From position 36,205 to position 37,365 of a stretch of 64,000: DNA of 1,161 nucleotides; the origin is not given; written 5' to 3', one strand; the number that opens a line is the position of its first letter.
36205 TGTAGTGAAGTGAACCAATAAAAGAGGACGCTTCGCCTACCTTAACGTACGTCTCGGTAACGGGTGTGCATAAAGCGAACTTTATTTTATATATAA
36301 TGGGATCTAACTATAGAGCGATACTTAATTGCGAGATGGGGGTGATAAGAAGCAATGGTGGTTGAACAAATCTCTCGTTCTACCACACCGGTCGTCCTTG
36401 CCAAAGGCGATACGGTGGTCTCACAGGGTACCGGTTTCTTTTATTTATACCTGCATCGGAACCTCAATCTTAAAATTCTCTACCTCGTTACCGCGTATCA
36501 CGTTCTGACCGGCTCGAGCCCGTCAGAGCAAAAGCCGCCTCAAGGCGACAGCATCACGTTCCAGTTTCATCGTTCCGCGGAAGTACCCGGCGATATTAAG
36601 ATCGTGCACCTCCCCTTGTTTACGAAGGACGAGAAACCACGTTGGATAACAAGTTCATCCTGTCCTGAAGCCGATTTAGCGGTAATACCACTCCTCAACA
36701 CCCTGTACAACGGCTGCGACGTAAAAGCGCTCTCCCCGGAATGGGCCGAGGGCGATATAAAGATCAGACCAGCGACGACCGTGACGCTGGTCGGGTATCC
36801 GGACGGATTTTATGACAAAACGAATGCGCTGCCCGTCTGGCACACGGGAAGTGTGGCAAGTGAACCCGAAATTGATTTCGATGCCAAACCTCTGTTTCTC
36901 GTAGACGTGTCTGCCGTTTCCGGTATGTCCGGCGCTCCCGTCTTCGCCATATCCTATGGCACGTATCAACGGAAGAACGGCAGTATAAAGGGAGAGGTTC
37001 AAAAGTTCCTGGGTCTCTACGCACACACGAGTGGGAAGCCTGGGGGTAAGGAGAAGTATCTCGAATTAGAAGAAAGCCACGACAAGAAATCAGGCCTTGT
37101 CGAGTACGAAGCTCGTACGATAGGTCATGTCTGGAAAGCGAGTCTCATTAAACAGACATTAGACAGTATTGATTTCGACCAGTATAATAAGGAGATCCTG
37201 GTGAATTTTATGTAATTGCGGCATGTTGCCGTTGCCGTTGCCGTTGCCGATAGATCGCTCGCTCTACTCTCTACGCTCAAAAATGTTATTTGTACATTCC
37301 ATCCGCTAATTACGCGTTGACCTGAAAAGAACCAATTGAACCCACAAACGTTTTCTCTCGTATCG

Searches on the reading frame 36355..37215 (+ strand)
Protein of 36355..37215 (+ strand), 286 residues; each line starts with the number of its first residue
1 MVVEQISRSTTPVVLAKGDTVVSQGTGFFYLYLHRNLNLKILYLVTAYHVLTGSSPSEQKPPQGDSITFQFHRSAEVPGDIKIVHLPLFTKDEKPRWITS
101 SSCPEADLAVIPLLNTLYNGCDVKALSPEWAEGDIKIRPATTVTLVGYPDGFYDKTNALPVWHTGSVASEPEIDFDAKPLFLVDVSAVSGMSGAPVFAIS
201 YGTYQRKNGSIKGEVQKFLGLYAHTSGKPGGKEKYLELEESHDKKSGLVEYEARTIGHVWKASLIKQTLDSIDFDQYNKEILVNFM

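Call 84: search_protein_families(library=padloc, proteins=[window:36355-37215:+], max_evalue=0.00001)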
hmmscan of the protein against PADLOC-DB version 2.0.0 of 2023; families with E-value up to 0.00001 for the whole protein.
window:36355-37215:+ (286 aa): 4 families
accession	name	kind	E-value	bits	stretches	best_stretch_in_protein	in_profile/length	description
PDLC05022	PDC-S45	-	1.7e-33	113.9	1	2-270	16-281/293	-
PDLC02959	RT-Protease_XI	-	7.7e-07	26.4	1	17-198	344-477/510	single gene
PDLC02960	RT-Protease_XI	-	1.1e-06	25.9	1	13-198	340-474/506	single gene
PDLC03855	LmuA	-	1.2e-06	26.1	1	22-201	14-161/425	-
